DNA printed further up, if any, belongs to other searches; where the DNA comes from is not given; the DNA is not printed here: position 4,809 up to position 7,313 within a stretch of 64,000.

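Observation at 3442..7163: Four-gene operon headed by a PrimPol(AEP)-SF2 helicase fusion and ending in a NUDIX hydrolase: candidate uncharacterised system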

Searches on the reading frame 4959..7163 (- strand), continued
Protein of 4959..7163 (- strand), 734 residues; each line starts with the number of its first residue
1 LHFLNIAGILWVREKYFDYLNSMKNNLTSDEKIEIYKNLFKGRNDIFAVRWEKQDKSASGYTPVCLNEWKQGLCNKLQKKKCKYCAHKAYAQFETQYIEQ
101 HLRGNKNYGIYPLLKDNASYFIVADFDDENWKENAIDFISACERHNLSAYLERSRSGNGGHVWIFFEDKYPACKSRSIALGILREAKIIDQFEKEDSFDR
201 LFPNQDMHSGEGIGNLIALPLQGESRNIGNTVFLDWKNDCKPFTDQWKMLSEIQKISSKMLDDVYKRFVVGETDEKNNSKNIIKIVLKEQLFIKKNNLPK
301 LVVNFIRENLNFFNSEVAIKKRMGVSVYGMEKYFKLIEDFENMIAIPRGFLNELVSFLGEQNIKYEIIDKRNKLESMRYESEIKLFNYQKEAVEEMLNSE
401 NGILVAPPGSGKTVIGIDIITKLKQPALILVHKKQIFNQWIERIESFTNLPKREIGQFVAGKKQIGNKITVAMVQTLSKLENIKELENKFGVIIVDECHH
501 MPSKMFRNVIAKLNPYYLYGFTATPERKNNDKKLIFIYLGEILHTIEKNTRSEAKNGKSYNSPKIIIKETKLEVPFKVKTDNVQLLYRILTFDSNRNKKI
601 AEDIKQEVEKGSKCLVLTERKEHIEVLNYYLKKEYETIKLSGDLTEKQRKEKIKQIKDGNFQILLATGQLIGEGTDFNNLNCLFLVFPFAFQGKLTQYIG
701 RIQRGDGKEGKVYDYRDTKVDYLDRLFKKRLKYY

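Call 15: find_homologous_proteins(query=window:4959-7163:-, max_evalue=1e-10)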
Query window:4959-7163:- (734 aa): 7995 proteins with E <= 1e-10 among 8000 candidates; the best 120 are listed.
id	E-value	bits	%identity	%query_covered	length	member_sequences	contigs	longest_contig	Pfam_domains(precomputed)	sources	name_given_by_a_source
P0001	0.0e+0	1607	100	97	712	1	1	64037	PF00270.36,PF22548.3,PF00271.38,PF04851.22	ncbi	ncbi:MAG: DEAD/DEAH box helicase family protein [Candidatus Moraniibacteriota bacterium]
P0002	0.0e+0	1396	84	97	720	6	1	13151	PF00270.36,PF22548.3,PF00271.38,PF04851.22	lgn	-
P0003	0.0e+0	1361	83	97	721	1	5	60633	PF00270.36,PF22548.3,PF18766.8,PF00271.38,PF04851.22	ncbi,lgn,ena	-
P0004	0.0e+0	1317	79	97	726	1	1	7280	PF00270.36,PF22548.3,PF18766.8,PF13401.13,PF00271.38,PF04851.22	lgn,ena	-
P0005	0.0e+0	1198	84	85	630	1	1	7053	PF00270.36,PF22548.3,PF18766.8,PF00271.38,PF04851.22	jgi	jgi:superfamily II DNA or RNA helicase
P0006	0.0e+0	1190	73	96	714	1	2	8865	PF00270.36,PF22548.3,PF00271.38,PF04851.22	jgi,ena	-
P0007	0.0e+0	1179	72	96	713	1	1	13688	PF00270.36,PF22548.3,PF18766.8,PF00271.38,PF04851.22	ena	-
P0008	0.0e+0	1178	72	96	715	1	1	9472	PF00270.36,PF22548.3,PF00271.38,PF04851.22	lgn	-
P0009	0.0e+0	1173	71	96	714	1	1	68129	PF00270.36,PF22548.3,PF00271.38,PF04851.22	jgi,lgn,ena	jgi:hypothetical protein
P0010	0.0e+0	1171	72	96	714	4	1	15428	PF00270.36,PF22548.3,PF00271.38,PF04851.22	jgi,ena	-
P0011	0.0e+0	1165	71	96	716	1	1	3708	PF00270.36,PF22548.3,PF18766.8,PF00271.38,PF04851.22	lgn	-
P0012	0.0e+0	1161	71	96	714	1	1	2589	PF00270.36,PF22548.3,PF18766.8,PF00271.38,PF04851.22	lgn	-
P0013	0.0e+0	1146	70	96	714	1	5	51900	PF00270.36,PF22548.3,PF00271.38,PF04851.22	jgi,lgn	-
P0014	0.0e+0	1144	70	96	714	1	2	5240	PF00270.36,PF22548.3,PF00271.38,PF04851.22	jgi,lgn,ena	-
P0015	0.0e+0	1142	69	96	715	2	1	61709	PF00270.36,PF22548.3,PF00271.38,PF04851.22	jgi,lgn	jgi:superfamily II DNA or RNA helicase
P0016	0.0e+0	1137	69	97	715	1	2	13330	PF00270.36,PF22548.3,PF00271.38,PF04851.22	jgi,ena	-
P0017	0.0e+0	1136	69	96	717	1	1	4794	PF00270.36,PF22548.3,PF00271.38,PF04851.22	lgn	-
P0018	0.0e+0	1135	70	96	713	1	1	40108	PF00270.36,PF22548.3,PF00271.38,PF04851.22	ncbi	-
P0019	0.0e+0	1135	69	97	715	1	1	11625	PF00270.36,PF22548.3,PF00271.38,PF04851.22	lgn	-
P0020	0.0e+0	1134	69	97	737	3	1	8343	PF00270.36,PF22548.3,PF18766.8,PF00271.38,PF04851.22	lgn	-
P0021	0.0e+0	1129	69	96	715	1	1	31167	PF00270.36,PF00176.30,PF22548.3,PF18766.8,PF00271.38,PF04851.22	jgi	-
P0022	0.0e+0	1129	70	96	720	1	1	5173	PF00270.36,PF22548.3,PF00271.38,PF04851.22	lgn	-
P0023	0.0e+0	1127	69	96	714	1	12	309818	PF00270.36,PF22548.3,PF00271.38,PF04851.22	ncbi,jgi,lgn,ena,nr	ncbi:MAG TPA: restriction endonuclease subunit R [Candidatus Moranbacteria bacterium]|nr:MAG: Type I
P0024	0.0e+0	1123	69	96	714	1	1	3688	PF00270.36,PF22548.3,PF00271.38,PF04851.22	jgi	-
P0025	0.0e+0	1119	68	96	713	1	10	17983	PF00270.36,PF22548.3,PF00271.38,PF04851.22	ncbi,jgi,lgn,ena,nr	ncbi:MAG: restriction endonuclease subunit R [Candidatus Moranbacteria bacterium CG23_combo_of_CG06-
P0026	0.0e+0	1117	68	96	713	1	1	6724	PF00270.36,PF22548.3,PF00271.38,PF04851.22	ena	-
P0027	0.0e+0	1116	68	96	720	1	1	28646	PF00270.36,PF22548.3,PF18766.8,PF13401.13,PF00271.38,PF04851.22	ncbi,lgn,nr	ncbi:MAG: DEAD/DEAH box helicase family protein [Candidatus Moranbacteria bacterium]|nr:DEAD/DEAH bo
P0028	0.0e+0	1115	68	96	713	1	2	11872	PF00270.36,PF22548.3,PF18766.8,PF00271.38,PF04851.22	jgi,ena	-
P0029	0.0e+0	1110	67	96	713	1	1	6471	PF00270.36,PF22548.3,PF00271.38,PF04851.22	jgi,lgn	jgi:hypothetical protein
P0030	0.0e+0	1109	67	96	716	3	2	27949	PF00270.36,PF22548.3,PF18766.8,PF00271.38,PF04851.22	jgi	-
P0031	0.0e+0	1099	68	97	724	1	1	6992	PF00270.36,PF00176.30,PF22548.3,PF00271.38,PF04851.22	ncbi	-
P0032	0.0e+0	1094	66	97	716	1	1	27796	PF00270.36,PF22548.3,PF18766.8,PF00271.38,PF04851.22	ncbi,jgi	ncbi:MAG: DEAD/DEAH box helicase family protein [Parcubacteria group bacterium]|jgi:hypothetical pro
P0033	0.0e+0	1091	67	97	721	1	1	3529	PF00270.36,PF22548.3,PF18766.8,PF00271.38,PF04851.22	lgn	-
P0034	0.0e+0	1085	67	95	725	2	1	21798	PF00270.36,PF00176.30,PF22548.3,PF00271.38,PF04851.22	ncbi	-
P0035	0.0e+0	1080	65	96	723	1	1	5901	PF00270.36,PF00176.30,PF22548.3,PF00271.38,PF04851.22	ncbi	-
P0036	0.0e+0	1078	64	97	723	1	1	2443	PF00270.36,PF00176.30,PF22548.3,PF13401.13,PF00271.38,PF04851.22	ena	-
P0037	0.0e+0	1073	66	97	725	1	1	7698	PF00270.36,PF00176.30,PF22548.3,PF00271.38,PF04851.22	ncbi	-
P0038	0.0e+0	1073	65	97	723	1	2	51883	PF00270.36,PF22548.3,PF00271.38,PF04851.22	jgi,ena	-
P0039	0.0e+0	1071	65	96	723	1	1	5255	PF00270.36,PF00176.30,PF22548.3,PF00271.38,PF04851.22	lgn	-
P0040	0.0e+0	1069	63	97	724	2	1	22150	PF00270.36,PF22548.3,PF00271.38,PF04851.22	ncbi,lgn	-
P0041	0.0e+0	1067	65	97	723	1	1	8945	PF00270.36,PF22548.3,PF00271.38,PF04851.22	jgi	-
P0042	0.0e+0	1065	65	97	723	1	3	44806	PF00270.36,PF00176.30,PF22548.3,PF00271.38,PF04851.22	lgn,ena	-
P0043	0.0e+0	1064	65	96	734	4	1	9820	PF00270.36,PF00176.30,PF22548.3,PF13401.13,PF00271.38,PF04851.22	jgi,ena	-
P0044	0.0e+0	1063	65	97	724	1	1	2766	PF00270.36,PF22548.3,PF00271.38,PF04851.22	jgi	-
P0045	0.0e+0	1063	64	97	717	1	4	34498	PF00270.36,PF22548.3,PF00271.38,PF04851.22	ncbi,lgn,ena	-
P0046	0.0e+0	1061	65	97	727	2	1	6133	PF00270.36,PF22548.3,PF00271.38,PF04851.22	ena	-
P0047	0.0e+0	1061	64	97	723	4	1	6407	PF00270.36,PF00176.30,PF22548.3,PF00271.38,PF04851.22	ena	-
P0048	0.0e+0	1059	66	96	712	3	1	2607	PF00270.36,PF22548.3,PF18766.8,PF00271.38,PF04851.22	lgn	-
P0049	0.0e+0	1058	64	97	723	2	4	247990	PF00270.36,PF22548.3,PF00271.38,PF04851.22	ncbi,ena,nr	ncbi:MAG: DEAD/DEAH box helicase [Candidatus Pacebacteria bacterium]|nr:DEAD/DEAH box helicase [Cand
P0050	0.0e+0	1058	64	97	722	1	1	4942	PF00270.36,PF00176.30,PF22548.3,PF18766.8,PF13401.13,PF00271.38,PF04851.22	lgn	-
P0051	0.0e+0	1055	63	97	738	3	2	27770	PF00270.36,PF00176.30,PF22548.3,PF00271.38,PF04851.22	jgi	jgi:superfamily II DNA or RNA helicase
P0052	0.0e+0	1054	65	97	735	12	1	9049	PF00270.36,PF00176.30,PF22548.3,PF00271.38,PF04851.22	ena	-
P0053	0.0e+0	1053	63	97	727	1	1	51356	PF00270.36,PF22548.3,PF00271.38,PF04851.22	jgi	-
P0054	0.0e+0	1051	64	95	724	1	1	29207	PF00270.36,PF00176.30,PF22548.3,PF18766.8,PF00271.38,PF04851.22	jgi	jgi:superfamily II DNA or RNA helicase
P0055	0.0e+0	1051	64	96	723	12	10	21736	PF00270.36,PF22548.3,PF18766.8,PF00271.38,PF04851.22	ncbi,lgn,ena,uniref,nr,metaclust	ncbi:MAG: hypothetical protein A2373_01260 [Candidatus Magasanikbacteria bacterium RIFOXYB1_FULL_40_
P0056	0.0e+0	1048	64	97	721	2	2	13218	PF00270.36,PF00176.30,PF22548.3,PF00271.38,PF04851.22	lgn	-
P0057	0.0e+0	1047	67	91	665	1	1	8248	PF00270.36,PF22548.3,PF18766.8,PF00271.38,PF04851.22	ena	-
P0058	0.0e+0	1047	63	96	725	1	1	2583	PF00270.36,PF00176.30,PF22548.3,PF00271.38,PF04851.22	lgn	-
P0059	0.0e+0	1046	64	97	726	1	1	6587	PF00270.36,PF00176.30,PF22548.3,PF18766.8,PF00271.38,PF04851.22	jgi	-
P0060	0.0e+0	1046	64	96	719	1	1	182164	PF00270.36,PF22548.3,PF00271.38,PF04851.22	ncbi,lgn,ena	-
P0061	0.0e+0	1044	63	97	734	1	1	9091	PF00270.36,PF00176.30,PF22548.3,PF00271.38,PF04851.22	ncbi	ncbi:MAG: DEAD/DEAH box helicase family protein [bacterium]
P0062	0.0e+0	1043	63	97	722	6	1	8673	PF00270.36,PF00176.30,PF22548.3,PF18766.8,PF00271.38,PF04851.22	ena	-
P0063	0.0e+0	1039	63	95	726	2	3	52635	PF00270.36,PF00176.30,PF22548.3,PF18766.8,PF00271.38,PF04851.22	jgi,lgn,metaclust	jgi:superfamily II DNA or RNA helicase|metaclust:\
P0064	0.0e+0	1039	64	97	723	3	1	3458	PF00270.36,PF00176.30,PF22548.3,PF00271.38,PF04851.22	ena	-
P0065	0.0e+0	1037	64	97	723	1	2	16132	PF00270.36,PF00176.30,PF22548.3,PF18766.8,PF00271.38,PF04851.22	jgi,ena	-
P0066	0.0e+0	1036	62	97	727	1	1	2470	PF00270.36,PF22548.3,PF00271.38,PF04851.22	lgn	-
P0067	0.0e+0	1036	64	97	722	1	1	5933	PF00270.36,PF22548.3,PF18766.8,PF00271.38,PF04851.22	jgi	-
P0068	0.0e+0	1035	63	97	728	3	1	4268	PF00270.36,PF22548.3,PF00271.38,PF04851.22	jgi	jgi:superfamily II DNA or RNA helicase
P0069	0.0e+0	1034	63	97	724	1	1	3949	PF00270.36,PF22548.3,PF00271.38,PF04851.22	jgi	-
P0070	0.0e+0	1032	63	95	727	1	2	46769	PF00270.36,PF22548.3,PF18766.8,PF00271.38,PF04851.22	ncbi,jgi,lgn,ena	ncbi:MAG: DEAD/DEAH box helicase family protein [Candidatus Buchananbacteria bacterium]|jgi:hypothet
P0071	0.0e+0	1029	62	96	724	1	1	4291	PF00270.36,PF22548.3,PF00271.38,PF04851.22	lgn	-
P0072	0.0e+0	1029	62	96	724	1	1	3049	PF00270.36,PF22548.3,PF13401.13,PF00271.38,PF04851.22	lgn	-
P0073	0.0e+0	1027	62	96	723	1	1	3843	PF00270.36,PF22548.3,PF00271.38,PF04851.22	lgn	-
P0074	0.0e+0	1023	62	97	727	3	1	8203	PF00270.36,PF22548.3,PF18766.8,PF00271.38,PF04851.22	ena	-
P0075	0.0e+0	1020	64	93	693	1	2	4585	PF00270.36,PF00176.30,PF22548.3,PF00271.38,PF04851.22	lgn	-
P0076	0.0e+0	1020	62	95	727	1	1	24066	PF00270.36,PF22548.3,PF18766.8,PF00271.38,PF04851.22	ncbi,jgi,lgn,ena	ncbi:MAG: DEAD/DEAH box helicase family protein [Patescibacteria group bacterium]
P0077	0.0e+0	1018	62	96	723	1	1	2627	PF00270.36,PF22548.3,PF18766.8,PF13401.13,PF00271.38,PF04851.22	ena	-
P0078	0.0e+0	1017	63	95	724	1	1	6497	PF00270.36,PF22548.3,PF18766.8,PF00271.38,PF04851.22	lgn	-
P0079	0.0e+0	1015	61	97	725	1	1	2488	PF00270.36,PF00176.30,PF22548.3,PF13401.13,PF00271.38,PF04851.22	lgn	-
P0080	0.0e+0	1015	62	95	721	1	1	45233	PF00270.36,PF22548.3,PF18766.8,PF00271.38,PF04851.22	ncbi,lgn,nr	ncbi:MAG: DEAD/DEAH box helicase family protein [bacterium]|nr:DEAD/DEAH box helicase family protein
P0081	0.0e+0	1014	62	97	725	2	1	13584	PF00270.36,PF22548.3,PF18766.8,PF00271.38,PF04851.22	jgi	jgi:superfamily II DNA or RNA helicase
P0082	0.0e+0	1014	62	96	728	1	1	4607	PF00270.36,PF22548.3,PF00271.38,PF04851.22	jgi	-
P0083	0.0e+0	1013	62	97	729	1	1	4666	PF00270.36,PF22548.3,PF18766.8,PF00271.38,PF04851.22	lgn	-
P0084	0.0e+0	1012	61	97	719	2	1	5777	PF00270.36,PF22548.3,PF00271.38,PF04851.22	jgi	-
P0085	0.0e+0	1011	62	96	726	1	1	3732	PF00270.36,PF22548.3,PF00271.38,PF04851.22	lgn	-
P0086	1.4e-298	1010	62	96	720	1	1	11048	PF00270.36,PF22548.3,PF00271.38,PF04851.22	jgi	-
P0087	2.9e-298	1009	61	98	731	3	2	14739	PF00270.36,PF00176.30,PF22548.3,PF00271.38,PF04851.22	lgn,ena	-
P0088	3.0e-298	1009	62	95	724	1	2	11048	PF00270.36,PF22548.3,PF18766.8,PF00271.38,PF04851.22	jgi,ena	-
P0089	3.9e-298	1009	62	96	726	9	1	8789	PF00270.36,PF22548.3,PF00271.38,PF04851.22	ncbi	-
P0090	1.0e-297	1007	61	95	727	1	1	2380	PF00270.36,PF22548.3,PF18766.8,PF00271.38,PF04851.22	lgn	-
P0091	1.6e-297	1007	61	95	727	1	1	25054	PF00270.36,PF22548.3,PF18766.8,PF00271.38,PF04851.22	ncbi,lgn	-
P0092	2.5e-297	1006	62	95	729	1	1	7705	PF00270.36,PF22548.3,PF18766.8,PF00271.38,PF04851.22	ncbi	ncbi:MAG: DEAD/DEAH box helicase family protein [bacterium]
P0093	4.6e-297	1005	62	96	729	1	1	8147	PF00270.36,PF22548.3,PF00271.38,PF04851.22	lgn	-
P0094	6.4e-297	1005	61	97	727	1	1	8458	PF00270.36,PF00176.30,PF22548.3,PF18766.8,PF00271.38,PF04851.22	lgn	-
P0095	6.5e-297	1005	62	97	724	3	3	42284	PF00270.36,PF00176.30,PF22548.3,PF00271.38,PF04851.22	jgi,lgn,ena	-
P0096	1.7e-296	1003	64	91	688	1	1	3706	PF00270.36,PF00176.30,PF22548.3,PF00271.38,PF04851.22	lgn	-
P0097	1.9e-296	1003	62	96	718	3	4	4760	PF00270.36,PF22548.3,PF00271.38,PF04851.22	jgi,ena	-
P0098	2.6e-296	1003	61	97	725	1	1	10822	PF00270.36,PF00176.30,PF22548.3,PF18766.8,PF00271.38,PF04851.22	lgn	-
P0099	3.1e-296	1002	61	96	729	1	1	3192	PF00270.36,PF22548.3,PF00271.38,PF04851.22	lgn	-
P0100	3.9e-296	1002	61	96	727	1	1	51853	PF00270.36,PF22548.3,PF18766.8,PF00271.38,PF04851.22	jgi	-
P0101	5.6e-296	1002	61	95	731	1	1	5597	PF00270.36,PF22548.3,PF00271.38,PF04851.22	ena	-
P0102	7.5e-296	1001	61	96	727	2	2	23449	PF00270.36,PF22548.3,PF00271.38,PF04851.22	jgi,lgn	-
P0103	1.6e-294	997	64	91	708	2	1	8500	PF00270.36,PF00176.30,PF22548.3,PF00271.38,PF04851.22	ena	-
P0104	2.5e-294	996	61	97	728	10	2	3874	PF00270.36,PF22548.3,PF18766.8,PF00271.38,PF04851.22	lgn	-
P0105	5.9e-294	995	61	97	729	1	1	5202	PF00270.36,PF00176.30,PF22548.3,PF18766.8,PF00271.38,PF04851.22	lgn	-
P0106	6.3e-294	995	62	96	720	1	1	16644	PF00270.36,PF22548.3,PF00271.38,PF04851.22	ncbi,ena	-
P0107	2.1e-293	993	59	96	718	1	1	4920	PF00270.36,PF22548.3,PF18766.8,PF00271.38,PF04851.22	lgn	-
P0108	2.4e-293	993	61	95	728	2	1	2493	PF00270.36,PF22548.3,PF00271.38,PF04851.22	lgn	-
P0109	3.4e-293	992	61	97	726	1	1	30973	PF00270.36,PF00176.30,PF22548.3,PF18766.8,PF00271.38,PF04851.22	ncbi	-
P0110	7.5e-293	991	61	97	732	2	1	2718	PF00270.36,PF00176.30,PF22548.3,PF18766.8,PF00271.38,PF04851.22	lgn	-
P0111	1.4e-292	990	61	97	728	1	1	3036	PF00270.36,PF22548.3,PF00271.38,PF04851.22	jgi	-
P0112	2.1e-292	990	61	96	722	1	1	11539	PF00270.36,PF22548.3,PF00271.38,PF04851.22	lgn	-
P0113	2.4e-292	990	61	95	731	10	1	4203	PF00270.36,PF00176.30,PF22548.3,PF00271.38,PF04851.22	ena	-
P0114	7.2e-292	988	61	97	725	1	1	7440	PF00270.36,PF22548.3,PF00271.38,PF04851.22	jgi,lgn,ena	-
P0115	4.2e-291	986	60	96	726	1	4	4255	PF00270.36,PF00176.30,PF22548.3,PF18766.8,PF00271.38,PF04851.22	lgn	-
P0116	8.1e-291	985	61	97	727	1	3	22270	PF00270.36,PF00176.30,PF22548.3,PF00271.38,PF04851.22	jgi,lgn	jgi:superfamily II DNA or RNA helicase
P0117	9.5e-291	984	60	97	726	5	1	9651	PF00270.36,PF00176.30,PF22548.3,PF18766.8,PF00271.38,PF04851.22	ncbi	-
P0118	6.7e-290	982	61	97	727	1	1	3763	PF00270.36,PF00176.30,PF22548.3,PF00271.38,PF04851.22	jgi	jgi:superfamily II DNA or RNA helicase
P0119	7.0e-290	982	60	95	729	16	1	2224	PF00270.36,PF22548.3,PF18766.8,PF00271.38,PF04851.22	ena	-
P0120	8.4e-290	981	60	97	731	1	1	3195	PF00270.36,PF22548.3,PF18766.8,PF00271.38,PF04851.22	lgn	-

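Call 16: find_encoding_contigs(protein=P0023, flank=8000, max_places=4)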
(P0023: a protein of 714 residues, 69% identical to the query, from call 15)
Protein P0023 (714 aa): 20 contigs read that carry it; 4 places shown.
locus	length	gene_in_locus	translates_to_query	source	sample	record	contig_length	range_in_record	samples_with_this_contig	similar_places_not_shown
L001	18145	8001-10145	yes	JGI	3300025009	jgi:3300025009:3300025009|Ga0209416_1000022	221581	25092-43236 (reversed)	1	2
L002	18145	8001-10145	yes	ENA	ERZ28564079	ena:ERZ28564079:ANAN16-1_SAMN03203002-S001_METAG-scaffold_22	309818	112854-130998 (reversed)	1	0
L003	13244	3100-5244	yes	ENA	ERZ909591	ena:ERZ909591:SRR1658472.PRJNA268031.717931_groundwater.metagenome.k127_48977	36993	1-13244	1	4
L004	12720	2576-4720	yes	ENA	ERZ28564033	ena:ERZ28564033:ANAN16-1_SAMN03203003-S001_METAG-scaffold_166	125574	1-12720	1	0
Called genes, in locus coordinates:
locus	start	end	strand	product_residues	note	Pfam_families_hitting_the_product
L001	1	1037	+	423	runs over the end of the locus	PF00344:SecY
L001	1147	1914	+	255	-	PF00557:Peptidase_M24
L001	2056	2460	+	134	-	PF03652:RuvX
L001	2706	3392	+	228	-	PF00005:ABC_tran, PF20720:nSTAND3 (faint), PF13304:AAA_21 (faint)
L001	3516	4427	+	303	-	PF18075:FtsX_ECD, PF02687:FtsX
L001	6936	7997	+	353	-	PF02661:Fic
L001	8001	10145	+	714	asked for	PF22548:AEP-TOTE, PF04851:ResIII, PF00270:DEAD, PF00271:Helicase_C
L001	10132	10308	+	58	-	-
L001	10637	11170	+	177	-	-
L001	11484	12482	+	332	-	PF01841:Transglut_core (weak)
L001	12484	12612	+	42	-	-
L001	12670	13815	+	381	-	PF00656:Peptidase_C14 (weak)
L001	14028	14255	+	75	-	PF17253:DUF5320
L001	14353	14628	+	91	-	PF02001:DUF134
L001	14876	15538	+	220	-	PF02586:SRAP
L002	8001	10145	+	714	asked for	PF22548:AEP-TOTE, PF04851:ResIII, PF00270:DEAD, PF00271:Helicase_C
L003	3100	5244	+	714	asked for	PF22548:AEP-TOTE, PF04851:ResIII, PF00270:DEAD, PF00271:Helicase_C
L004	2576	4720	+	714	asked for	PF22548:AEP-TOTE, PF04851:ResIII, PF00270:DEAD, PF00271:Helicase_C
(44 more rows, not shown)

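Call 17: find_encoding_contigs(protein=P0049, flank=8000, max_places=3)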
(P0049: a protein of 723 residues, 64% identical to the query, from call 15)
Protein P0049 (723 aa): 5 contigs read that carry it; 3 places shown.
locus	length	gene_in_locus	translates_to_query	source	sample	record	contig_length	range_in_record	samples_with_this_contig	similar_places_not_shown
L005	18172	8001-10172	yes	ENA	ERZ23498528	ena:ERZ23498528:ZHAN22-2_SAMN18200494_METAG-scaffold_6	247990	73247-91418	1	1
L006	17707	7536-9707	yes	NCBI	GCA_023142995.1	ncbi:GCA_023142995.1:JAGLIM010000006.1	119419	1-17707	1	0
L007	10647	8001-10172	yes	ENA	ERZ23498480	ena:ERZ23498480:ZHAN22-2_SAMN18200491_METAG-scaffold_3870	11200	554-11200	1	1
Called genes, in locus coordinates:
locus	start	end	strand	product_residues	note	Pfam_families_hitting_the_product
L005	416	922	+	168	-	-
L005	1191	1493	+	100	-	-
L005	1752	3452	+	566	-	PF00145:DNA_methylase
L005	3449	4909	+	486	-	-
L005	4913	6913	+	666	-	PF00270:DEAD (weak), PF04851:ResIII, PF00176:SNF2-rel_dom, PF00271:Helicase_C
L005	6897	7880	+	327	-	PF13020:NOV_C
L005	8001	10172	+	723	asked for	PF22548:AEP-TOTE, PF04851:ResIII, PF00270:DEAD, PF00271:Helicase_C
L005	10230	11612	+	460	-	PF10646:Germane (faint)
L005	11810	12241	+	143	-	PF20393:Pro_CA_2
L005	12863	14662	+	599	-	PF00432:Prenyltrans (weak), PF13249:SQHop_cyclase_N (faint), PF13243:SQHop_cyclase_C (weak), PF14478:DUF4430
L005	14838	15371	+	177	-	-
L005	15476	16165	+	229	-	PF00293:NUDIX, PF19368:WHD_AraR, PF21906:WHD_NrtR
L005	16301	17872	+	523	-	PF00890:FAD_binding_2, PF01266:DAO, PF03486:HI0933_like (faint), PF07992:Pyr_redox_2 (faint), PF02910:Succ_DH_flav_C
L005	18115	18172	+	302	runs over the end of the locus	PF02445:NadA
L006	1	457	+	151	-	?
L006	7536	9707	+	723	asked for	PF22548:AEP-TOTE, PF04851:ResIII, PF00270:DEAD, PF00271:Helicase_C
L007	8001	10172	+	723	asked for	PF22548:AEP-TOTE, PF04851:ResIII, PF00270:DEAD, PF00271:Helicase_C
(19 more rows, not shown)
